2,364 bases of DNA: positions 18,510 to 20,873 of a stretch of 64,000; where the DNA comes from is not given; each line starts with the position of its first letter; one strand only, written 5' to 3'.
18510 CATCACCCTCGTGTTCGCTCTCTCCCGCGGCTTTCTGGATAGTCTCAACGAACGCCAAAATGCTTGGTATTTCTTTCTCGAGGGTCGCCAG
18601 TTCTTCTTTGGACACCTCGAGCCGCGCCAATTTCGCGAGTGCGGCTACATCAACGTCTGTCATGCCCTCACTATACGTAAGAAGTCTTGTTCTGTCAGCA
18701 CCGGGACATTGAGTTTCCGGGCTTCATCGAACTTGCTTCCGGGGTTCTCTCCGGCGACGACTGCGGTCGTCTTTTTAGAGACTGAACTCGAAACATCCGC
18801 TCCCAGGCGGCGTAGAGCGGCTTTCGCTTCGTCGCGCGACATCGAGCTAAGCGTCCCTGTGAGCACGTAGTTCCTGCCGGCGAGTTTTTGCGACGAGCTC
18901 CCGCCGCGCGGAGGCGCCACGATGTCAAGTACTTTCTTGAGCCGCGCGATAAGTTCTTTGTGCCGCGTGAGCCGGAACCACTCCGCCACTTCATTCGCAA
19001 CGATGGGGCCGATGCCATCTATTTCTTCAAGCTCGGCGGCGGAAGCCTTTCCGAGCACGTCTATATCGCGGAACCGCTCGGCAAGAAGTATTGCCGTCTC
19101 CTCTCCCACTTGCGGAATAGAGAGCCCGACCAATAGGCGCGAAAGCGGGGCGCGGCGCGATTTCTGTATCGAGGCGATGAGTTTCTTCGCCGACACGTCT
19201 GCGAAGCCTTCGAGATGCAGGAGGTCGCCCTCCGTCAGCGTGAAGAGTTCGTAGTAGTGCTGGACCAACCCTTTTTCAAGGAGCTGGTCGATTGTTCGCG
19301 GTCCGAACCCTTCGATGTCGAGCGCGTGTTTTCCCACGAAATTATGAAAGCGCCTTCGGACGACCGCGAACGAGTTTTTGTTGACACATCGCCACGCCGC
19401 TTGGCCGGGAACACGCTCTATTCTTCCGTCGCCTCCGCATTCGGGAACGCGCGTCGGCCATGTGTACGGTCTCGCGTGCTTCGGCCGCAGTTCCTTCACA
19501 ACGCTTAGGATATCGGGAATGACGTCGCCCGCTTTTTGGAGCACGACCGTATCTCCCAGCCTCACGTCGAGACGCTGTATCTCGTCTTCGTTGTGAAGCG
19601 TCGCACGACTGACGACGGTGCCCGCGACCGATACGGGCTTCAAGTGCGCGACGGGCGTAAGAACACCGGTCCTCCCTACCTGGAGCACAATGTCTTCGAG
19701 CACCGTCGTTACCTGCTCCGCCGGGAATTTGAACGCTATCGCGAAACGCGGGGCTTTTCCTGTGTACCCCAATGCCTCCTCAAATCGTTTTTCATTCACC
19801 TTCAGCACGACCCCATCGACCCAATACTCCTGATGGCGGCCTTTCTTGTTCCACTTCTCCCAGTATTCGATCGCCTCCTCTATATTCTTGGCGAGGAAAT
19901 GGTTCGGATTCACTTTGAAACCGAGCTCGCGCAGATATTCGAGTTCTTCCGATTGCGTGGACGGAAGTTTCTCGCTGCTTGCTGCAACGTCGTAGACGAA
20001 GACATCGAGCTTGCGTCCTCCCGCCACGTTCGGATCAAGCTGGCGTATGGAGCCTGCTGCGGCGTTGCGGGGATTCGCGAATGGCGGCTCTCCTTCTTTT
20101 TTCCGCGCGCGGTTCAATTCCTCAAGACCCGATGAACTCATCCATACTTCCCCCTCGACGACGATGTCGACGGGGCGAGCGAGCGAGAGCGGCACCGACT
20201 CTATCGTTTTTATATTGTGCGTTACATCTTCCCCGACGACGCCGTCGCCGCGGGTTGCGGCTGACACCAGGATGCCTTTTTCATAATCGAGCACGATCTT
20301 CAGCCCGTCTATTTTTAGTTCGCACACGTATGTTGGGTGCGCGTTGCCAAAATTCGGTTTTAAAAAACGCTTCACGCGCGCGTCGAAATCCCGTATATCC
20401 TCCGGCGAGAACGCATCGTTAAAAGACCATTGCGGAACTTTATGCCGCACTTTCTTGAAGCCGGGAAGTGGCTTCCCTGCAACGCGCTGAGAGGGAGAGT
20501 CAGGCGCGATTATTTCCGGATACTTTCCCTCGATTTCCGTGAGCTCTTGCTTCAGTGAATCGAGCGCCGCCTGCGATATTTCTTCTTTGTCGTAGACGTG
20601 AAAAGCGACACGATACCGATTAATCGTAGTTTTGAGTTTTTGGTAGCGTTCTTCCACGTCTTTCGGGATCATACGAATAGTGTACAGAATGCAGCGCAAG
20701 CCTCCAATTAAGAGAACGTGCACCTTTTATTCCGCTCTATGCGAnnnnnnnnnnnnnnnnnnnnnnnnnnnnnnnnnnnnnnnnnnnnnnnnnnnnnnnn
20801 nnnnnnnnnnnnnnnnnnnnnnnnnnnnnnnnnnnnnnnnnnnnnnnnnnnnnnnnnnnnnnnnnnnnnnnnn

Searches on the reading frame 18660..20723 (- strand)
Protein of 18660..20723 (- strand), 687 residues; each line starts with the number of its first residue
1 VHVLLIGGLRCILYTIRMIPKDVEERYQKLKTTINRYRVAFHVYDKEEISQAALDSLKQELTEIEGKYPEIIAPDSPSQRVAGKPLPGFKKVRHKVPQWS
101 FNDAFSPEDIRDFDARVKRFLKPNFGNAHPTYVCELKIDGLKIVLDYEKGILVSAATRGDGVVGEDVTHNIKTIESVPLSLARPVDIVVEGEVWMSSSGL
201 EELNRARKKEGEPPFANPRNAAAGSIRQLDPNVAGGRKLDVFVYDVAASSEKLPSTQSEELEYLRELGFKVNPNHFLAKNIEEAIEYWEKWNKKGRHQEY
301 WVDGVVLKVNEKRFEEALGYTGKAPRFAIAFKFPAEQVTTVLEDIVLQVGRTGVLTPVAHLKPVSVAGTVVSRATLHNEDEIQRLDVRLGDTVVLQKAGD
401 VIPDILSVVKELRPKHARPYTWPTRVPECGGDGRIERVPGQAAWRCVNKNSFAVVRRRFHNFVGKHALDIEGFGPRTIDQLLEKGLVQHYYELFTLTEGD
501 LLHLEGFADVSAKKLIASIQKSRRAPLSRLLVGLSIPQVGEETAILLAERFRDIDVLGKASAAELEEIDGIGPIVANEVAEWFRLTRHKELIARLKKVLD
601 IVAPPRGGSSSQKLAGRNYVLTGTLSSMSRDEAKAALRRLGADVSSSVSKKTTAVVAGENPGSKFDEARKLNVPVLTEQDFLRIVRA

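Call 19: search_protein_families(library=pfam, proteins=[window:18660-20723:-], max_evalue=0.001)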
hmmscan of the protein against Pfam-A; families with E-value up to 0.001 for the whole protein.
window:18660-20723:- (687 aa): 7 families
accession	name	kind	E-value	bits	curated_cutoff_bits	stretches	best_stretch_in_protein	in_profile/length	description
PF01653.23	DNA_ligase_aden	-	1.2e-84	284.2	27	1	89-336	4-253/253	NAD-dependent DNA ligase adenylation domain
PF03120.22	DNA_ligase_OB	-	1.2e-34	118.4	32.9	1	339-416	1-78/79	NAD-dependent DNA ligase OB-fold domain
PF12826.13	HHH_2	-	2e-20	73.1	27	1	529-592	1-64/64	Helix-hairpin-helix motif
PF00533.33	BRCT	-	4.8e-16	59.2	21.3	1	611-682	3-75/78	BRCA1 C Terminus (BRCT) domain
PF14520.12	HHH_5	-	2.4e-08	34.8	27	0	534-577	5-49/57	Helix-hairpin-helix domain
PF12738.14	PTCB-BRCT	-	1.7e-06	28.4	22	1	625-677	8-60/63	twin BRCT domain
PF00633.29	HHH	-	0.00052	20.2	24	0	560-581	8-29/30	Helix-hairpin-helix motif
